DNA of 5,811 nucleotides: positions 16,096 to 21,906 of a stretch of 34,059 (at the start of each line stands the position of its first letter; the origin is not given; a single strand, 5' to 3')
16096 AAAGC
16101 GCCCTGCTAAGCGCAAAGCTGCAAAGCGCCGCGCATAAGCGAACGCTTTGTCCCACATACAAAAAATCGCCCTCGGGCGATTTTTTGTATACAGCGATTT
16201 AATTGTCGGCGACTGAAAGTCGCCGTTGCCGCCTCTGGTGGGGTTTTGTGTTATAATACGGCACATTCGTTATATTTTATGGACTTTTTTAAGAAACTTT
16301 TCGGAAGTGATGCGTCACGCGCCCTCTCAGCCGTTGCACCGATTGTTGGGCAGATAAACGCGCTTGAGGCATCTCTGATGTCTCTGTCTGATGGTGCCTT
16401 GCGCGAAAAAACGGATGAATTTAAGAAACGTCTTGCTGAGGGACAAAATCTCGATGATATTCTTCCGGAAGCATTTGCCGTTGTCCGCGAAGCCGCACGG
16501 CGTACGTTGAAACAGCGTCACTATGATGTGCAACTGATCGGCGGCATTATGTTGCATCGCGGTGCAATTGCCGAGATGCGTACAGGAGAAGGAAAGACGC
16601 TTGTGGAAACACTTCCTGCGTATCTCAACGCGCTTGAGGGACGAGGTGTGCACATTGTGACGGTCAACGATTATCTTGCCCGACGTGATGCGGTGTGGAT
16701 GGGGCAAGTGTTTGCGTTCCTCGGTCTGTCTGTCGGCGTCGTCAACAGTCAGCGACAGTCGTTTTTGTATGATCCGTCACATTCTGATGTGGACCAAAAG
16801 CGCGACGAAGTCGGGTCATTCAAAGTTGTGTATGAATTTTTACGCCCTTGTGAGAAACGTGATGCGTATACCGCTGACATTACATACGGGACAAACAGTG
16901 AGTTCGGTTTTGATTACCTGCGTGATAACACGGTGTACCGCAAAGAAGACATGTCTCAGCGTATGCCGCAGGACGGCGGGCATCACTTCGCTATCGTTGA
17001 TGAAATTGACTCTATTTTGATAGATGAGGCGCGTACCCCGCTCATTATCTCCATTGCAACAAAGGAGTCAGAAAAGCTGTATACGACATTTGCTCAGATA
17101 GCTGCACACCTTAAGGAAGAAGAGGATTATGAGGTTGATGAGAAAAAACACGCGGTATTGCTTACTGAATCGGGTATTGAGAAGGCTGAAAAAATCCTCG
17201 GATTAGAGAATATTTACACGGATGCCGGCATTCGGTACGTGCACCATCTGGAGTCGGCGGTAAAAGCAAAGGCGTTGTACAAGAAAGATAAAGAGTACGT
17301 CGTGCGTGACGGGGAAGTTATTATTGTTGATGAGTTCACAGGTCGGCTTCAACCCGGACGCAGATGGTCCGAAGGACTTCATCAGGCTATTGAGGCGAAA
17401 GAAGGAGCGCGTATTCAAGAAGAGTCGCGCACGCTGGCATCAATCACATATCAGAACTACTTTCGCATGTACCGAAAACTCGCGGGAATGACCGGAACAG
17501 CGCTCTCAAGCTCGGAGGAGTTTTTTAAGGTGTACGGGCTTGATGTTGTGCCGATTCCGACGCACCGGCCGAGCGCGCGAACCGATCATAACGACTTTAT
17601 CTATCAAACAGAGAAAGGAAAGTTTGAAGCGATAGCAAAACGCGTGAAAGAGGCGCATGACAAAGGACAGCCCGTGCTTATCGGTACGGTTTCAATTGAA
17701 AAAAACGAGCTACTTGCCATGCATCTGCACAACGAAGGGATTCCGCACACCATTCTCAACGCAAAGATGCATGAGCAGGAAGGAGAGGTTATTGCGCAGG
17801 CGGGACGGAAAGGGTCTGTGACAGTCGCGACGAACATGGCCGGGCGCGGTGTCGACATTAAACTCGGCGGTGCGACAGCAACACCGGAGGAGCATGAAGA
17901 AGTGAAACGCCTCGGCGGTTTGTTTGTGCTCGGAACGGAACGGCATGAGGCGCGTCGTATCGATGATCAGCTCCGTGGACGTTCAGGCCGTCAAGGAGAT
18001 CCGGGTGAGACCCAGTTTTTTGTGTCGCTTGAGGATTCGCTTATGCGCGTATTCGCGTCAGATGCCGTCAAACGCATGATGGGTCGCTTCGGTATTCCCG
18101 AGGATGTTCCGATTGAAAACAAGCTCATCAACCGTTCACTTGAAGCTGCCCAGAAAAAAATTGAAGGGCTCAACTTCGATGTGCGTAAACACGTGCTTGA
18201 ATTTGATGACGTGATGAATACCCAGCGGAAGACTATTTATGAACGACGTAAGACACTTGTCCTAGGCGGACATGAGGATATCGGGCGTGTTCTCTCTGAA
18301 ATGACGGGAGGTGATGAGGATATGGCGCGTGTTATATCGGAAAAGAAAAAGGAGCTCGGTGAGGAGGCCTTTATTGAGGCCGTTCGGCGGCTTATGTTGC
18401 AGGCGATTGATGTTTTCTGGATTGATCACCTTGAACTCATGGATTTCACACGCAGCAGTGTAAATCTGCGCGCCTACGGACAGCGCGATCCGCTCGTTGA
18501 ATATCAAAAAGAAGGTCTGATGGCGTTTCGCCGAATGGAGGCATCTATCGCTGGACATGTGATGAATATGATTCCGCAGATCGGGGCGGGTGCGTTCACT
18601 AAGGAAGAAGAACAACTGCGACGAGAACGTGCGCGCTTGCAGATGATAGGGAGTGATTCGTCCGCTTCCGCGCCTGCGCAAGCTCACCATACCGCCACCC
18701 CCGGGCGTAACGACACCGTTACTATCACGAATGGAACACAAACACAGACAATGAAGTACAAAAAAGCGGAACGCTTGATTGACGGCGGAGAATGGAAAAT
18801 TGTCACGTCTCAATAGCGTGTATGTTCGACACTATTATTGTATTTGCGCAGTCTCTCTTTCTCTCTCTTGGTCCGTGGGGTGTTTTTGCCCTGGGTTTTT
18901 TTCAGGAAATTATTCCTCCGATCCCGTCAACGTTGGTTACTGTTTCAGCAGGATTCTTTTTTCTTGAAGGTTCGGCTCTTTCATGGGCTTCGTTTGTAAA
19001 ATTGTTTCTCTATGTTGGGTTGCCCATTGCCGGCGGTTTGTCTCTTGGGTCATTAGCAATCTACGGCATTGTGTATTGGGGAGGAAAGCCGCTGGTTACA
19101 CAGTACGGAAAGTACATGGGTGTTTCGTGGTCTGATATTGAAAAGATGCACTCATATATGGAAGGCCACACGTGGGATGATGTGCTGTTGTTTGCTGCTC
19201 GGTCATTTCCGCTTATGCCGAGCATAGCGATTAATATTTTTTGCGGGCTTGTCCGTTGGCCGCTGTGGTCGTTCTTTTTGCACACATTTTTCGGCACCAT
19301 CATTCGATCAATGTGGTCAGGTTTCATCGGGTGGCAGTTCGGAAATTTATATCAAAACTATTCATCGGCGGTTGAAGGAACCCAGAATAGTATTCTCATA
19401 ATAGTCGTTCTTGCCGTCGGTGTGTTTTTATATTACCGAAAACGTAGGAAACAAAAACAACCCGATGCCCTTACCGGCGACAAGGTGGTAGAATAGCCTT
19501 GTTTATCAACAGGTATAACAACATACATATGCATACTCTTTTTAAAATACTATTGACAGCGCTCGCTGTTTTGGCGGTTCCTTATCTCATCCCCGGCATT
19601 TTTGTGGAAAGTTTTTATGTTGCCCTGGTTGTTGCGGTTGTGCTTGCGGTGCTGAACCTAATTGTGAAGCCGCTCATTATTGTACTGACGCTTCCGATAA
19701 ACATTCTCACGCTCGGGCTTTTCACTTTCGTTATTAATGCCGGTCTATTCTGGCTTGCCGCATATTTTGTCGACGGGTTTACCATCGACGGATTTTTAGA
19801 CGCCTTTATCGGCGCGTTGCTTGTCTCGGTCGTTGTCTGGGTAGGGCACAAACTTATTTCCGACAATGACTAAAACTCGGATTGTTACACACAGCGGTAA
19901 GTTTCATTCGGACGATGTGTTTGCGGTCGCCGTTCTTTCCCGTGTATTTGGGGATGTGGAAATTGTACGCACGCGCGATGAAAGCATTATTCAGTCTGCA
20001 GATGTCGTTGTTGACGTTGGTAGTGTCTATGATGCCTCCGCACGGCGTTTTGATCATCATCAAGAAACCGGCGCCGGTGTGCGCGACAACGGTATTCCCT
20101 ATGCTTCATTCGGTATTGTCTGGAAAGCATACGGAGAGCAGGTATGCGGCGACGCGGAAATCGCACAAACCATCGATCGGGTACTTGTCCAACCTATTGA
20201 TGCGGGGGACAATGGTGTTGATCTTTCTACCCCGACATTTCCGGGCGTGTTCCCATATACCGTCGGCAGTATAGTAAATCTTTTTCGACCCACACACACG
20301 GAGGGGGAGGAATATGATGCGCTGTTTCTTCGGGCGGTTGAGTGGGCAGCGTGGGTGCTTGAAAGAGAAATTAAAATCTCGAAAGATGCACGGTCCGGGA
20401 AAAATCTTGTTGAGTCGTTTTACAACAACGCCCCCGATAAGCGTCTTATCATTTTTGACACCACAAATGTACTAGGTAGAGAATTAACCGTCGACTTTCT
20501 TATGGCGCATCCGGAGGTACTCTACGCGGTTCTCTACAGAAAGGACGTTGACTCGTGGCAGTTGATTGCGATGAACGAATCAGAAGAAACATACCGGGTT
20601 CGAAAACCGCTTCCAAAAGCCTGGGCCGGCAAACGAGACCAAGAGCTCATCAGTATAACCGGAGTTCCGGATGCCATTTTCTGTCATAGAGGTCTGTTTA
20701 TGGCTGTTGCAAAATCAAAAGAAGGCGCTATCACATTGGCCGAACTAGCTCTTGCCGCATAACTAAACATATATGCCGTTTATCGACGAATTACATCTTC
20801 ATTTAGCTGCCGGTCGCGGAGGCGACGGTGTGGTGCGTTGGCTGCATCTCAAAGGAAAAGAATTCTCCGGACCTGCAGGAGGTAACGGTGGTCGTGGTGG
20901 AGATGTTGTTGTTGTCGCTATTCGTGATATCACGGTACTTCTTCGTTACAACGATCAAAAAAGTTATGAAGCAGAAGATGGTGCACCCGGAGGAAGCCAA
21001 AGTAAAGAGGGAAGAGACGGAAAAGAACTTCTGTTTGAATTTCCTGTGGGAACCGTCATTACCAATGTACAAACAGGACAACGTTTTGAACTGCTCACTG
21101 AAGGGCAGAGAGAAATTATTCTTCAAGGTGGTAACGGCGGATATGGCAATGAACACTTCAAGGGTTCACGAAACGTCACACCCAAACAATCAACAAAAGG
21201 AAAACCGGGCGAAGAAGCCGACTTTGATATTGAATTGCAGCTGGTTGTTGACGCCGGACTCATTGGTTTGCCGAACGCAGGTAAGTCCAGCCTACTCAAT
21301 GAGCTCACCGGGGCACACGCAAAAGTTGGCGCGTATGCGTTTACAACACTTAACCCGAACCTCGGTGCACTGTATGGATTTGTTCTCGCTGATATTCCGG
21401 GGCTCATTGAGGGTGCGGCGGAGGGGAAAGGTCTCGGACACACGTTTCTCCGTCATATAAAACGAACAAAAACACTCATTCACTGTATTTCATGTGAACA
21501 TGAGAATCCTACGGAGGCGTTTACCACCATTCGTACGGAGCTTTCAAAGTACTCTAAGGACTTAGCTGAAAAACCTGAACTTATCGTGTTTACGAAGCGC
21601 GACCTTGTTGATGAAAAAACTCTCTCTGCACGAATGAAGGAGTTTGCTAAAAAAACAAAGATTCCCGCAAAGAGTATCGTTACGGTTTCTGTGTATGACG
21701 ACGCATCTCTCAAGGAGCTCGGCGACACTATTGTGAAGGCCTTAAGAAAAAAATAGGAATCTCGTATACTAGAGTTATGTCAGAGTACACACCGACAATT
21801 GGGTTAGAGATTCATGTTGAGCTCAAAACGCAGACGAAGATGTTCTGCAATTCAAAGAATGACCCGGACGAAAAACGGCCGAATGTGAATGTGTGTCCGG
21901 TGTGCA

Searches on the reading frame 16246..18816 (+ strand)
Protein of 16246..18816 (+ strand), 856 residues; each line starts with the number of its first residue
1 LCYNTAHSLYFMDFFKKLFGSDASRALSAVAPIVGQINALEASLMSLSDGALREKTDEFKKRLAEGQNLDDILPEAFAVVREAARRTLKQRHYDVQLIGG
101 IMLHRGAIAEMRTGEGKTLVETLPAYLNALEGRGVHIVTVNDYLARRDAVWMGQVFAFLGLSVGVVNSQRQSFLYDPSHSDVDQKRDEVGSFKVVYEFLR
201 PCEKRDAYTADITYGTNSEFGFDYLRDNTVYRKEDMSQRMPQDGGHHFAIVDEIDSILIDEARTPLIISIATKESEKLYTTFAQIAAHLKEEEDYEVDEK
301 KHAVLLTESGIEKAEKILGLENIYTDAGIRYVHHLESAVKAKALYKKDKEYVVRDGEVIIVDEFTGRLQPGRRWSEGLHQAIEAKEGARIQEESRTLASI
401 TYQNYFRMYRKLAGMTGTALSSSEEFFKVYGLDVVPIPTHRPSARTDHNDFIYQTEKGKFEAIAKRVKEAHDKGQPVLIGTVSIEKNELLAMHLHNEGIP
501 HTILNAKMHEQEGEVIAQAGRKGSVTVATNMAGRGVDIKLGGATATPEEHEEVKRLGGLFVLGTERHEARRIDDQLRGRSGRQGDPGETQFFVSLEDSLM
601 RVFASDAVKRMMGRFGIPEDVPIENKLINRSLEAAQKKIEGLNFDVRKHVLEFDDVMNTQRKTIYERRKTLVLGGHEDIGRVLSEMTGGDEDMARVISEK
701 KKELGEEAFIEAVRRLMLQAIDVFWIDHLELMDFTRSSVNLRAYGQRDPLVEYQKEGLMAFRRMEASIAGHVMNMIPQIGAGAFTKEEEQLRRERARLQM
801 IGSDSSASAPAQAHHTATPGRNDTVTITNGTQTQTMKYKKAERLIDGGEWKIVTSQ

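Call 5: search_protein_families(library=pfam, proteins=[window:16246-18816:+], max_evalue=0.001)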
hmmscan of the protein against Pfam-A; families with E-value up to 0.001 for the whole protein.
window:16246-18816:+ (856 aa): 5 families
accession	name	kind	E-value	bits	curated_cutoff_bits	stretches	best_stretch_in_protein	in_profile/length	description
PF07517.20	SecA_DEAD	-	1.9e-121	405.2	24.6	1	16-426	2-289/290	SecA DEAD-like domain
PF21090.3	P-loop_SecA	-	1.8e-77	260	27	2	442-544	1-103/205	SecA P-loop domain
PF01043.26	SecA_PP_bind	-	7.2e-43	146.1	23.5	1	275-383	2-110/110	SecA preprotein cross-linking domain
PF07516.18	SecA_SW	-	2.1e-41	142.6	26.7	2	622-686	1-64/200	SecA Wing and Scaffold domain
PF00271.37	Helicase_C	-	0.00021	22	23.5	1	459-539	2-82/110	Helicase conserved C-terminal domain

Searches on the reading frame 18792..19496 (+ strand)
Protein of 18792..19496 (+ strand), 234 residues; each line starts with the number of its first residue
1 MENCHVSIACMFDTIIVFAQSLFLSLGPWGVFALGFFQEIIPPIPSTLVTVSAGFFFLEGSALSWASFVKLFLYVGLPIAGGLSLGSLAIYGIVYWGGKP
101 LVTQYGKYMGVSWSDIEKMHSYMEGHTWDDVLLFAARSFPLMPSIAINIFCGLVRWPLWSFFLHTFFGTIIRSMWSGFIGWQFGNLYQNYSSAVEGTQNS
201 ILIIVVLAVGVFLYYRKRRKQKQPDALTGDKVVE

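Call 5: search_protein_families(library=pfam, proteins=[window:18792-19496:+], max_evalue=0.001)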
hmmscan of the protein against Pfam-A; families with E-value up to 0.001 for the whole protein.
window:18792-19496:+ (234 aa): 1 family
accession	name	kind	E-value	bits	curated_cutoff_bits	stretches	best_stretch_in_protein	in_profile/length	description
PF09335.16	VTT_dom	-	5.1e-11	43.6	33.9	1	44-181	1-122/123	VTT domain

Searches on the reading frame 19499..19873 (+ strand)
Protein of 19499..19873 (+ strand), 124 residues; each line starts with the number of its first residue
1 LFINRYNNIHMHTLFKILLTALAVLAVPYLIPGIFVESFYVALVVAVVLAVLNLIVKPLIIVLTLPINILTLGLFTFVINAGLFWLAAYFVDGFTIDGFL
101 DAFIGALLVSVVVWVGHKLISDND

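Call 5: search_protein_families(library=pfam, proteins=[window:19499-19873:+], max_evalue=0.001)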
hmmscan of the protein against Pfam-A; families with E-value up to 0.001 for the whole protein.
window:19499-19873:+ (124 aa): 1 family
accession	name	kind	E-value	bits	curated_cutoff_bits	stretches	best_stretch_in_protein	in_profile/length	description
PF04020.18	Phage_holin_4_2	-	2.1e-31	109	28.8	1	11-115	1-105/105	Mycobacterial 4 TMS phage holin, superfamily IV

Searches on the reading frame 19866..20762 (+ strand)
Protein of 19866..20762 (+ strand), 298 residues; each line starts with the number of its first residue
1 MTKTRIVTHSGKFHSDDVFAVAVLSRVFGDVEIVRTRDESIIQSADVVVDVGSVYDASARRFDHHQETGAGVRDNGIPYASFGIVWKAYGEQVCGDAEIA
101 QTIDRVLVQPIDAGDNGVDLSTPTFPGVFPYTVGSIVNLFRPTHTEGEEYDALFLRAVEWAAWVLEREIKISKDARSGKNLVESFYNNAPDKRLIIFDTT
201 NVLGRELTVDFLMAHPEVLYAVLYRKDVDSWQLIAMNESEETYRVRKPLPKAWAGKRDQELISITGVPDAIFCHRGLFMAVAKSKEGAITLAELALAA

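Call 5: search_protein_families(library=pfam, proteins=[window:19866-20762:+], max_evalue=0.001)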
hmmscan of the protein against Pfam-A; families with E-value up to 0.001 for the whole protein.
window:19866-20762:+ (298 aa): 1 family
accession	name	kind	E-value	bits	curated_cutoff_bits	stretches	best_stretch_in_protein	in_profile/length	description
PF03690.18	MYG1_exonuc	-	5.1e-67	227.2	22.1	1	6-296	2-318/318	Uncharacterised protein family (UPF0160)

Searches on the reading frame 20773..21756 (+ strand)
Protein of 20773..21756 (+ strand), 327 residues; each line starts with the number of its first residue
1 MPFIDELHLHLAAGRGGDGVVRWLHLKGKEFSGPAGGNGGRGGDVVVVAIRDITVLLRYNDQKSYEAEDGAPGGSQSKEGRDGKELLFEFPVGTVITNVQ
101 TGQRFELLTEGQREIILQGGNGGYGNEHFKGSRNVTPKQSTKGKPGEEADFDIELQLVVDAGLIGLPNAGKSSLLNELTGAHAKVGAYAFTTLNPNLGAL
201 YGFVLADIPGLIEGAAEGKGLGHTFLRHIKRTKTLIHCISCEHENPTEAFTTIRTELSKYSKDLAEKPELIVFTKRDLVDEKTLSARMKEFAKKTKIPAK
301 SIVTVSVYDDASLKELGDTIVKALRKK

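Call 5: search_protein_families(library=pfam, proteins=[window:20773-21756:+], max_evalue=0.001)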
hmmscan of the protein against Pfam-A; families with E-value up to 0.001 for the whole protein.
window:20773-21756:+ (327 aa): 4 families
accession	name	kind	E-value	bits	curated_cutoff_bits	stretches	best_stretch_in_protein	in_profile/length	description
PF01018.28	GTP1_OBG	-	8.7e-42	142.8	27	1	4-157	1-155/155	GTP1/OBG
PF01926.29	MMR_HSR1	-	7.7e-25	87.7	21.9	1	161-275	2-113/113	50S ribosome-binding GTPase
PF02421.24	FeoB_N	-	1.7e-08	34.6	27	1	162-211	4-57/156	Ferrous iron transport protein B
PF03193.22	RsgA_GTPase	-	0.00048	20.4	30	0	163-210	111-167/174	RsgA GTPase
